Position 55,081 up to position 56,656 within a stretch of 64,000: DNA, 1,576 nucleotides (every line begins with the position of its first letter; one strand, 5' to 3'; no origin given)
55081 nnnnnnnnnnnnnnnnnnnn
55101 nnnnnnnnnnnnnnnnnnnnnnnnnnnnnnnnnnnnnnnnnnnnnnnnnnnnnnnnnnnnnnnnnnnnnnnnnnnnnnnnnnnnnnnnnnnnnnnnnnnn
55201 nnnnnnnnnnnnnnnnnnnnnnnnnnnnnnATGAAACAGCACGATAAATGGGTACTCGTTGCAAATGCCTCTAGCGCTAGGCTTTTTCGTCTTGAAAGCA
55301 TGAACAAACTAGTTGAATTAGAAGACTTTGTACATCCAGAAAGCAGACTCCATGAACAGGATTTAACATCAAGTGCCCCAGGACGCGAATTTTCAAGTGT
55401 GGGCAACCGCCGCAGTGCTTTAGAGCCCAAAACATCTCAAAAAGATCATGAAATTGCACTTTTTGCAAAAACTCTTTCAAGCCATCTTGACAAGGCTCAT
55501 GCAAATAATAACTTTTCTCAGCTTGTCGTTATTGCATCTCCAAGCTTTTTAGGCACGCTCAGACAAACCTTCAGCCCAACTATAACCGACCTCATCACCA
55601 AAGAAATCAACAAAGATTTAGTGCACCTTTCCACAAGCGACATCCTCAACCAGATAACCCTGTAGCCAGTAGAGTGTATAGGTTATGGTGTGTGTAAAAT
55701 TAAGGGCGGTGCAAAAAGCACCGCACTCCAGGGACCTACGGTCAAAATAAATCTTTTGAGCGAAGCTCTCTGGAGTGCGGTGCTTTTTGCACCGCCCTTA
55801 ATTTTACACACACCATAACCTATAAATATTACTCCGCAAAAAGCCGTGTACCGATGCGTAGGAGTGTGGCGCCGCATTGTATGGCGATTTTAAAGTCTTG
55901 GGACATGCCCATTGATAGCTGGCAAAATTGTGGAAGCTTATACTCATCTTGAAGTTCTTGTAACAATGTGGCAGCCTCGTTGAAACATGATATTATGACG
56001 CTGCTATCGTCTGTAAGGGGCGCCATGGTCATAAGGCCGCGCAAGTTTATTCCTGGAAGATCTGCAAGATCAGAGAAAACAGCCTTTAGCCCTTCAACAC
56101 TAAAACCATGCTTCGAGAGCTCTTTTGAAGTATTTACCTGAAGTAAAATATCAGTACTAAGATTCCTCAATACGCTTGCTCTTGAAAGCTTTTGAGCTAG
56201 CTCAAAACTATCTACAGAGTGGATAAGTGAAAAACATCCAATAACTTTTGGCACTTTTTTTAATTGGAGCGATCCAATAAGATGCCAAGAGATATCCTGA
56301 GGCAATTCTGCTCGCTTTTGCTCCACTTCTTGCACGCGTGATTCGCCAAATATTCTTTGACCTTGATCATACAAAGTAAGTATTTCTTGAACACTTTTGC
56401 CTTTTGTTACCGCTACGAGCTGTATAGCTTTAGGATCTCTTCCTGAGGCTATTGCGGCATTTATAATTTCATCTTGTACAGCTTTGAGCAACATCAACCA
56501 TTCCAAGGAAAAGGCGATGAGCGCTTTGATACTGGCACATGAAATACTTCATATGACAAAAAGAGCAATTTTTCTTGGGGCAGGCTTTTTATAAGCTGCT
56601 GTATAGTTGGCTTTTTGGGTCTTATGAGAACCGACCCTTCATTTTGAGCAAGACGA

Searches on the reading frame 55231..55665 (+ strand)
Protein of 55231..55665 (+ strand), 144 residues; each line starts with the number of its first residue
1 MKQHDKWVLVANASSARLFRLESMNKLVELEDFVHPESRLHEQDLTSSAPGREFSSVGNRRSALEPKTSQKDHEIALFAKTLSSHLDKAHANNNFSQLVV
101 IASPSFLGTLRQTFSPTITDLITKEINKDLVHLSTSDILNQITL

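Call 18: search_protein_families(library=pfam, proteins=[window:55231-55665:+])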
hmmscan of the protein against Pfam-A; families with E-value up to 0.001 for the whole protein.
window:55231-55665:+ (144 aa): 2 families
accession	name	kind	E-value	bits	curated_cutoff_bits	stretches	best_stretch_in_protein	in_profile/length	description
PF10116.14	Host_attach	-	2e-40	139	26.7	1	7-140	1-136/138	Protein required for attachment to host cells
PF18856.6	baeRF_family12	-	1.7e-32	113.3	27.7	1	6-142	2-138/138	Bacterial archaeo-eukaryotic release factor family 12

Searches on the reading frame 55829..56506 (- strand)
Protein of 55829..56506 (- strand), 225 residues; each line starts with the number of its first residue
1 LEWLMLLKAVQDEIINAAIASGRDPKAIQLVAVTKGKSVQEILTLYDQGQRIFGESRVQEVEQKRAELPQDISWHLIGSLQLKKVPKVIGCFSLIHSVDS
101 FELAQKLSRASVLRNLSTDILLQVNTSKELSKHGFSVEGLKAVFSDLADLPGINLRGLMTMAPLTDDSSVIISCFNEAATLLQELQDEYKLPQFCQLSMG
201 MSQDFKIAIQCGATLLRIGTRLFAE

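Call 18: search_protein_families(library=pfam, proteins=[window:55829-56506:-])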
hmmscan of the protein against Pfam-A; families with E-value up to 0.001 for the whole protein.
window:55829-56506:- (225 aa): 1 family
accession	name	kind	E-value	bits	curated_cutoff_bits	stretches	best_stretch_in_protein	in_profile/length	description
PF01168.26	Ala_racemase_N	-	2.2e-17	63.9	24.1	1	30-223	23-216/220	Alanine racemase, N-terminal domain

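Call 69: find_homologous_proteins(query=window:55829-56506:-, max_evalue=1e-30)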
Query window:55829-56506:- (225 aa): 5939 proteins with E <= 1e-30 among 8000 candidates; the best 120 are listed.
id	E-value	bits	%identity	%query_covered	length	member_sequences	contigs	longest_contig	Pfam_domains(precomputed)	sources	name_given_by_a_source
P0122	2.0e-134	464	99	98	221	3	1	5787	PF01168.27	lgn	-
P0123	3.8e-83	296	65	95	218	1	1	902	PF01168.27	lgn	-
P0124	6.5e-83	295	67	97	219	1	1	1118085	PF01168.27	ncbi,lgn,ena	-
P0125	1.2e-81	291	66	95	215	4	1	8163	PF01168.27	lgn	-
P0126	2.9e-80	287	63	96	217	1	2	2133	PF01168.27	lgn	-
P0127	2.8e-79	284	63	96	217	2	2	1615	PF01168.27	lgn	-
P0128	3.0e-79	283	62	96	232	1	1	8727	PF01168.27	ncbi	-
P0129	4.5e-79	283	63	95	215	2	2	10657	PF01168.27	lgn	-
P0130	7.4e-79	282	61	96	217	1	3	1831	PF01168.27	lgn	-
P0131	1.2e-76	275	63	95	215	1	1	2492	PF01168.27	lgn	-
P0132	1.5e-72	262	62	97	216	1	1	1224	PF01168.27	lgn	-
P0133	1.2e-70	255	56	99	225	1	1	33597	PF01168.27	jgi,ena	-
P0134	1.6e-69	252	61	88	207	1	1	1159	PF01168.27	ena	-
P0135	2.2e-68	248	58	97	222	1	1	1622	PF01168.27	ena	-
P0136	1.7e-66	242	61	89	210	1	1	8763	PF01168.27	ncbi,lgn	-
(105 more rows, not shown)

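Call 70: find_encoding_contigs(protein=P0122, flank=5000, max_places=3)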
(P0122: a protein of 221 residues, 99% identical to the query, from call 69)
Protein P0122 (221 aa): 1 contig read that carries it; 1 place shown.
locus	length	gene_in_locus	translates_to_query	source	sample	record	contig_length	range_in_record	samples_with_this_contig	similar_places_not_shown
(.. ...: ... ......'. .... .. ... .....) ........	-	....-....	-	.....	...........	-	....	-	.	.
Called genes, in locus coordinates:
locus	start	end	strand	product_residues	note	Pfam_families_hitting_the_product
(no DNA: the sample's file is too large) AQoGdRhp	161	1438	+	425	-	PF00202:Aminotran_3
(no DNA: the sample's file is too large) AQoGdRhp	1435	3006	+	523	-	PF25145:NfeD1b_N, PF24961:NfeD_membrane, PF01957:NfeD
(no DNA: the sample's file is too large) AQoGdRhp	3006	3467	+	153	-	PF01957:NfeD (faint)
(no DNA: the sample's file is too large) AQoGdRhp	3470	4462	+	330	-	PF12127:FloA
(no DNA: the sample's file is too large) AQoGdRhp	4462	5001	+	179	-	-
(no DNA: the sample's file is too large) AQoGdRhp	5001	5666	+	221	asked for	PF01168:Ala_racemase_N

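Call 71: find_encoding_contigs(protein=P0124, flank=3000, max_places=2)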
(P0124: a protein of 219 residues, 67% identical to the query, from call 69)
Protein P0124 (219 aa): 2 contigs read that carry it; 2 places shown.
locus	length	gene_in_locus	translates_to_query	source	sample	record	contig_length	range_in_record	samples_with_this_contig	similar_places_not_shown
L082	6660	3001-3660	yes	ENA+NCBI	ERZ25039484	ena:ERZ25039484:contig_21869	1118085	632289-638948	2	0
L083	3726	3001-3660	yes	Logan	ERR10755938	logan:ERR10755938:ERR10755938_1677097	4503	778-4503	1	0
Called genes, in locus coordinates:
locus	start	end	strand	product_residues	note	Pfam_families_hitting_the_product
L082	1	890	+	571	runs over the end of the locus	PF25145:NfeD1b_N, PF24961:NfeD_membrane, PF01957:NfeD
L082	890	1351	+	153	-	PF01957:NfeD (weak)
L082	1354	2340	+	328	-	PF12127:FloA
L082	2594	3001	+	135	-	-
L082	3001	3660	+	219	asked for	PF01168:Ala_racemase_N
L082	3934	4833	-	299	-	PF00892:EamA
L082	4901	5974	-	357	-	-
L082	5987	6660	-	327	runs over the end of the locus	PF01370:Epimerase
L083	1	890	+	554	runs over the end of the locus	?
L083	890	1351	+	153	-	PF01957:NfeD (weak)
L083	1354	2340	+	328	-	PF12127:FloA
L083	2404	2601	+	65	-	-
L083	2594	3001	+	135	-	-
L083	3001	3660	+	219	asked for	PF01168:Ala_racemase_N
